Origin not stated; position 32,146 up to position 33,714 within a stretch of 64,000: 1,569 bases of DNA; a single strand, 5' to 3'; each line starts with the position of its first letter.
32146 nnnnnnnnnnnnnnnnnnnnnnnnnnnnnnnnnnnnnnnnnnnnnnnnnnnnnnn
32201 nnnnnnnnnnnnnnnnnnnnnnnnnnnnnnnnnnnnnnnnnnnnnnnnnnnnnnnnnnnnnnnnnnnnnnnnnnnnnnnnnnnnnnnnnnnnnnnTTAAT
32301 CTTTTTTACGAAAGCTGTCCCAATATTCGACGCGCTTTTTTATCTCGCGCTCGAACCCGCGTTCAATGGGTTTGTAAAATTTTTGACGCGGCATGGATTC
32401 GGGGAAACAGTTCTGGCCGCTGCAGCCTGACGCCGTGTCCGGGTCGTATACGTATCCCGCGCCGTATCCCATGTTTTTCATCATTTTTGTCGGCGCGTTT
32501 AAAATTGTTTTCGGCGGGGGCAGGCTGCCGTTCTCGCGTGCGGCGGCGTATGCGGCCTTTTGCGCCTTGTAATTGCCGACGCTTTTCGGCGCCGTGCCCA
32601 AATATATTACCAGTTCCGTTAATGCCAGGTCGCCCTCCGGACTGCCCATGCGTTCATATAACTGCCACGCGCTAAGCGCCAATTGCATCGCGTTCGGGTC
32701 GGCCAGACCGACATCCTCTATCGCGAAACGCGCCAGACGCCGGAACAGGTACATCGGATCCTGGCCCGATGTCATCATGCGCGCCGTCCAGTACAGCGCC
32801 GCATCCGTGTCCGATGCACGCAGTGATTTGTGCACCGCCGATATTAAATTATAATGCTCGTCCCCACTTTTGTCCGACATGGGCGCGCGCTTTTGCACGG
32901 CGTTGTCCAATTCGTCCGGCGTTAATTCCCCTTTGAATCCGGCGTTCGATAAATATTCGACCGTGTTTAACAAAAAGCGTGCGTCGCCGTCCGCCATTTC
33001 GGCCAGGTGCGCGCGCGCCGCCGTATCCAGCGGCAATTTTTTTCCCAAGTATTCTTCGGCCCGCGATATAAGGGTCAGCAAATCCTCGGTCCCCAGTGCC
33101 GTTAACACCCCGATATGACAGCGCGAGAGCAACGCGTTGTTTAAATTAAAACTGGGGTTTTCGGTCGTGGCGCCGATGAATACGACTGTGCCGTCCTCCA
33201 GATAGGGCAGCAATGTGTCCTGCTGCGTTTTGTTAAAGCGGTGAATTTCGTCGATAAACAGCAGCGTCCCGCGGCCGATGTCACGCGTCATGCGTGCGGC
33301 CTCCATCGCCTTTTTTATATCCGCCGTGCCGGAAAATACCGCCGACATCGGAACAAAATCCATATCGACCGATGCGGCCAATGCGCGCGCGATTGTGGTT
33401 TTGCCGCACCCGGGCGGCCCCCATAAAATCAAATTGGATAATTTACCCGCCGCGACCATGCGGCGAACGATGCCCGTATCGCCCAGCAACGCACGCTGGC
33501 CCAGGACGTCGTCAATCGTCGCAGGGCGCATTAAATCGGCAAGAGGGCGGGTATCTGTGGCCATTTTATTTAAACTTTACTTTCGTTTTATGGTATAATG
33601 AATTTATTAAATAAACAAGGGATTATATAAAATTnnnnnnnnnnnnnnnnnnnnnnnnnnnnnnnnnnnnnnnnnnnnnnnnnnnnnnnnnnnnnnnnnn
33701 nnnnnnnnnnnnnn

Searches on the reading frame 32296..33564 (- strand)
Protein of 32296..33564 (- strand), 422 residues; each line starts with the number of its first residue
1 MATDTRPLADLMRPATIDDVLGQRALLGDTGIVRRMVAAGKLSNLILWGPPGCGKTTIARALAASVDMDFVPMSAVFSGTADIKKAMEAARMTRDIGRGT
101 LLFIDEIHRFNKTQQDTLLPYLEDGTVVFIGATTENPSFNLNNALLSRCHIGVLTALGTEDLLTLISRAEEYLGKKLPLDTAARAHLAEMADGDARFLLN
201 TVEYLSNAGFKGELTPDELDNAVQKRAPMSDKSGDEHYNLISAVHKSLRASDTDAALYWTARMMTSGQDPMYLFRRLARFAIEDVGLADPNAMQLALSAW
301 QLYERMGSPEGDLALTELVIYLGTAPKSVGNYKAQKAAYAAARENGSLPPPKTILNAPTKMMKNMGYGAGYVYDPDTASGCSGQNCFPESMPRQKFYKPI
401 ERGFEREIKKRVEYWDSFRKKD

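Call 56: search_protein_families(library=pfam, proteins=[window:32296-33564:-], max_evalue=0.001)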
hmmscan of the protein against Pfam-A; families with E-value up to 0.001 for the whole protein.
window:32296-33564:- (422 aa): 16 families
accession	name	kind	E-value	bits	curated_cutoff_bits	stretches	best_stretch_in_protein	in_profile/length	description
PF12002.13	MgsA_C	-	1.1e-57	195.1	27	1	251-415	2-166/167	MgsA AAA+ ATPase C terminal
PF16193.11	AAA_assoc_2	-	6.1e-22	78.1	34.3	1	175-249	3-81/81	AAA C-terminal domain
PF00004.35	AAA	-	7.8e-18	65.6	21.2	1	45-151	1-125/131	ATPase family associated with various cellular activities (AAA)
PF05496.18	RuvB_N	-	7.9e-15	55.4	27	1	12-136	1-123/159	Holliday junction DNA helicase RuvB P-loop domain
PF07728.20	AAA_5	-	4.2e-10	40.2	22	1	44-132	1-100/139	AAA domain (dynein-related subfamily)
PF01078.27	Mg_chelatase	-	3.8e-07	30.2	20.3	0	37-63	18-43/207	Magnesium chelatase, subunit ChlI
PF00158.32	Sigma54_activat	-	4e-06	27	20.2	0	98-136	93-131/168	Sigma-54 interaction domain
PF13191.12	AAA_16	-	4.7e-06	27.6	32.6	0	37-68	19-50/167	AAA ATPase domain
PF14532.12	Sigma54_activ_2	-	1.1e-05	26.1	25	1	38-125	17-96/138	Sigma-54 interaction domain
PF13401.12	AAA_22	-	2.6e-05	25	27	0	44-73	7-39/130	AAA domain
PF06068.19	TIP49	-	4.3e-05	23.3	23.8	1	18-86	24-96/347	TIP49 P-loop domain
PF13604.12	AAA_30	-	0.00014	22.1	27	0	45-134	21-126/191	AAA domain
PF13173.12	AAA_14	-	0.00018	22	27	1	45-115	5-79/129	AAA domain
PF07724.20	AAA_2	-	0.00026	21.5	27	1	42-128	3-105/166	AAA domain (Cdc48 subfamily)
PF13245.12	AAA_19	-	0.00028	21.5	25.1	0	42-64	11-33/134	AAA domain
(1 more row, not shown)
